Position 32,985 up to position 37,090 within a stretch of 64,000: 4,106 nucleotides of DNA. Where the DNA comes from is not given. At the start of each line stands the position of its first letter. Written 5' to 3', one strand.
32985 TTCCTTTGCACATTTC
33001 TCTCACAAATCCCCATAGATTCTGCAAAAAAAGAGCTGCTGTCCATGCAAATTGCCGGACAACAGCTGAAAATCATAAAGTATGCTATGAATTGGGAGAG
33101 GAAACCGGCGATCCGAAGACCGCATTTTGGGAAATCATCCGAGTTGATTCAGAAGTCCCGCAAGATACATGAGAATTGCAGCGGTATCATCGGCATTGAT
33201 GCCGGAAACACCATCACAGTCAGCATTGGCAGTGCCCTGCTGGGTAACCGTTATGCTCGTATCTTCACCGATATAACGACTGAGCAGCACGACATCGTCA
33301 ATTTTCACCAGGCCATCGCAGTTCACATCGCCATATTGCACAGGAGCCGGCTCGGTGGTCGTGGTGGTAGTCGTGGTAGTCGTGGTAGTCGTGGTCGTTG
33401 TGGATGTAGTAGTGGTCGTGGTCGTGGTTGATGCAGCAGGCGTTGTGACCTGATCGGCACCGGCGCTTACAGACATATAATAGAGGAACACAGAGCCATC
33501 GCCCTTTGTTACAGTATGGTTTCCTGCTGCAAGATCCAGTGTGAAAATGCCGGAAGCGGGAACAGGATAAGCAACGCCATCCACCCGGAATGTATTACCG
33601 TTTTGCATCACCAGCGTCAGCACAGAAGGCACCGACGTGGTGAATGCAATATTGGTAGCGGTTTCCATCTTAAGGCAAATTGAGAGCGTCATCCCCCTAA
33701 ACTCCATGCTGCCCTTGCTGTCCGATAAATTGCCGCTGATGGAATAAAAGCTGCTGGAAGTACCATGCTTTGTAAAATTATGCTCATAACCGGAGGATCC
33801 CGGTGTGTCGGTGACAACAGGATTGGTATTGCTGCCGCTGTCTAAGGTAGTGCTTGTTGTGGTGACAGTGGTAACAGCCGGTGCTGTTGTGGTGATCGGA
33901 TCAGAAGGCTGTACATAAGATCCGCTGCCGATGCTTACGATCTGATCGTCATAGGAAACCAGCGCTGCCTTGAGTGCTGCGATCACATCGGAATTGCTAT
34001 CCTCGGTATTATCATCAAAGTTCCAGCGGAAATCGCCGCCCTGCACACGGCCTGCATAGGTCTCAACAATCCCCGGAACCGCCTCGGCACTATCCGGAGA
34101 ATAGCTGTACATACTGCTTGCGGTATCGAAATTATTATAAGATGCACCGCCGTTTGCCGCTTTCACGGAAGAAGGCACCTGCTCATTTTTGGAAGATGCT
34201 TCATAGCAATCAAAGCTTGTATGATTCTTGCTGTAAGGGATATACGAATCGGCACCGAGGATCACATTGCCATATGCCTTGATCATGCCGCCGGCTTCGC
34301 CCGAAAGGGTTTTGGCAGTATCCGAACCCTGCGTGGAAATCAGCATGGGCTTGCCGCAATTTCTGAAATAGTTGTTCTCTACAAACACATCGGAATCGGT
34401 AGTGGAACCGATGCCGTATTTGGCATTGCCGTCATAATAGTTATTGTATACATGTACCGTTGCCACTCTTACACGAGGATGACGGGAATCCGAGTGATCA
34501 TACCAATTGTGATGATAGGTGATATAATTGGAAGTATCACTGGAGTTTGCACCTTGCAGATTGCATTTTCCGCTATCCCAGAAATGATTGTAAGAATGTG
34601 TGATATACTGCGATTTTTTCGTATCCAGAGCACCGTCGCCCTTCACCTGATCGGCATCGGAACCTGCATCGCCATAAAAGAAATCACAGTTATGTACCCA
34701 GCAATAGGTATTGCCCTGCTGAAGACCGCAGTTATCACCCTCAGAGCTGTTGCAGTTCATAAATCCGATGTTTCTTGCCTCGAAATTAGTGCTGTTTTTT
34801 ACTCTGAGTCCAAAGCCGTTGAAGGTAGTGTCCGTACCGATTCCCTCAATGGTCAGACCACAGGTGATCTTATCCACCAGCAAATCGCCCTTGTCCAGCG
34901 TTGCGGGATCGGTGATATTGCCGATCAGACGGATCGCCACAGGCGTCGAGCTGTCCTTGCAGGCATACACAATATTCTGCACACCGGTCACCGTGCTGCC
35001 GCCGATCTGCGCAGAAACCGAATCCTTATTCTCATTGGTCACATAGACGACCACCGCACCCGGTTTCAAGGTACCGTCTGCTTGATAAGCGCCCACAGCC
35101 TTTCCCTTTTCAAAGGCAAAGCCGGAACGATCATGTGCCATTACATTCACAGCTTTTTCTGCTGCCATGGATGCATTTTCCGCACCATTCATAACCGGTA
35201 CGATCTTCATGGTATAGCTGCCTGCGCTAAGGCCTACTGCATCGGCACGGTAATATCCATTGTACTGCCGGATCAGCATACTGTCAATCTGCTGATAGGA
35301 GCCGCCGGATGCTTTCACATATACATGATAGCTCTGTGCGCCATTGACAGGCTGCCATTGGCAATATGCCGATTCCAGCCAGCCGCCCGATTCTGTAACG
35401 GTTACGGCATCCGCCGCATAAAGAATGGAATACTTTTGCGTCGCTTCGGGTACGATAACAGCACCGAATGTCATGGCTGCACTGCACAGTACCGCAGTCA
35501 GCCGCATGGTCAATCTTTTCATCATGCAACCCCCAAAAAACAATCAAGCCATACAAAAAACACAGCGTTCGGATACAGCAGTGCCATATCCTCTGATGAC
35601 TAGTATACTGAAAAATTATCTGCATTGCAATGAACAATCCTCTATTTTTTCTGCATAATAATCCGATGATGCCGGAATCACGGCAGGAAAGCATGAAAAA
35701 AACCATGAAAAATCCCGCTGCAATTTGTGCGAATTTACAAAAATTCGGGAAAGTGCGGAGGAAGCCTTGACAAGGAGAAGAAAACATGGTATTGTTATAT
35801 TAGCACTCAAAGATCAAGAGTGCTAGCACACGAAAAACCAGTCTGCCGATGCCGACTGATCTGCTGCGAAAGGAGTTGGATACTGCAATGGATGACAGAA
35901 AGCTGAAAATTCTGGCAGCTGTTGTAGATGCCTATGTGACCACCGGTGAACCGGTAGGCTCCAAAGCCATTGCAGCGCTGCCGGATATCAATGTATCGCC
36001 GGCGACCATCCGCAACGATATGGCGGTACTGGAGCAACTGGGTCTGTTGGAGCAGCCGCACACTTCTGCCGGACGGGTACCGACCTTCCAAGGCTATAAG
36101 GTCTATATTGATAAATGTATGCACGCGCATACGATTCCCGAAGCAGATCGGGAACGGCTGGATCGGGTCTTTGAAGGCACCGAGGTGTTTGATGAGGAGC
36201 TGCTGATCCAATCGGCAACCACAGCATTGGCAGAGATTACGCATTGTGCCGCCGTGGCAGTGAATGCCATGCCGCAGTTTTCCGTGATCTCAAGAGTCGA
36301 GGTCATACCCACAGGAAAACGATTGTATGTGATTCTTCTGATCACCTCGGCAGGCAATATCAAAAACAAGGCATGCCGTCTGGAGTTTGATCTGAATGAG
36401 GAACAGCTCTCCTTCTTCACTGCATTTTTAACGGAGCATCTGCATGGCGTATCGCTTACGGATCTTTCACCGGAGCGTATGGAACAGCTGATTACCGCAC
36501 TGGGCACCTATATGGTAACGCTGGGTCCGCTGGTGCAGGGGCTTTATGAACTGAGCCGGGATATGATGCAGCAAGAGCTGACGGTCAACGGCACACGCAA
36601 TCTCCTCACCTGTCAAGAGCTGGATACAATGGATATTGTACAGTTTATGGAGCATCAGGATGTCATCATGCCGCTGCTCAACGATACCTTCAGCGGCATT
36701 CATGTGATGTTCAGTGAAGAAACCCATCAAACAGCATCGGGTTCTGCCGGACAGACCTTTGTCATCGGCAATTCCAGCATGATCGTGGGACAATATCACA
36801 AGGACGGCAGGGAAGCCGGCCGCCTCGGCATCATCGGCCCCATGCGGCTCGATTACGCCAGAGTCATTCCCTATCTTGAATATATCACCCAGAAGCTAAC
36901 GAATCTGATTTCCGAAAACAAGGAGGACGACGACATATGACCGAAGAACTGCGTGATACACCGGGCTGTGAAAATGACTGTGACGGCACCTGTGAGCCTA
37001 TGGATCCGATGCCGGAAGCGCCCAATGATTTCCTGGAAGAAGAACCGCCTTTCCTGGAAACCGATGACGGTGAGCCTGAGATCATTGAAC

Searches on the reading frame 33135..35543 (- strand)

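Call 12: search_protein_families(library=pfam, proteins=[window:33135-35543:-], max_evalue=0.001)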
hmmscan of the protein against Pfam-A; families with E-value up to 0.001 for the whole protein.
window:33135-35543:- (802 aa): 3 families
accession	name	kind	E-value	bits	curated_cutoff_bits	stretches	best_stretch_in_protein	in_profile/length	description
PF18283.7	CBM77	-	6.5e-27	94.5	25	1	586-690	3-108/108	Carbohydrate binding module 77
PF00544.25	Pectate_lyase_4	-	4.5e-25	88.9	24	1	230-393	37-211/211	Pectate lyase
PF00404.24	Dockerin_1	-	3.2e-05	24.5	22.9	1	737-794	1-56/57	Dockerin type I domain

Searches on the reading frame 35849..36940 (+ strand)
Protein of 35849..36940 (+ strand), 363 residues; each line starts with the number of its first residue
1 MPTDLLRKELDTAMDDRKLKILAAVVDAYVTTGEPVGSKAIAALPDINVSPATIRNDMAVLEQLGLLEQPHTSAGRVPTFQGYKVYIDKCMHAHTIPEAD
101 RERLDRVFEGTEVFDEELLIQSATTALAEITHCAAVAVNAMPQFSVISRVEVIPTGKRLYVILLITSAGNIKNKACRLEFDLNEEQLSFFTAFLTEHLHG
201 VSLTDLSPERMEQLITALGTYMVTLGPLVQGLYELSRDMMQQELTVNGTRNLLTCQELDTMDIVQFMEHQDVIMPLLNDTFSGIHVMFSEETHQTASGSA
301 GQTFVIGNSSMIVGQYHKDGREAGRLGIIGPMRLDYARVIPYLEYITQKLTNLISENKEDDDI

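Call 84: search_protein_families(library=pfam, proteins=[window:35849-36940:+], max_evalue=0.001)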
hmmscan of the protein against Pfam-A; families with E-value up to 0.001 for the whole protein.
window:35849-36940:+ (363 aa): 3 families
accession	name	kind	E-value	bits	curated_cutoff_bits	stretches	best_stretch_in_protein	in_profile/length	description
PF01628.27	HrcA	-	9.7e-40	137.3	22.2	1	119-340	3-215/215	HrcA protein C terminal domain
PF03444.21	HrcA_DNA-bdg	-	3.9e-07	30.1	21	1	20-85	8-72/79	Winged helix-turn-helix transcription repressor, HrcA DNA-binding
PF08220.18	HTH_DeoR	-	0.00085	19.5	21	0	47-73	24-50/57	DeoR-like helix-turn-helix domain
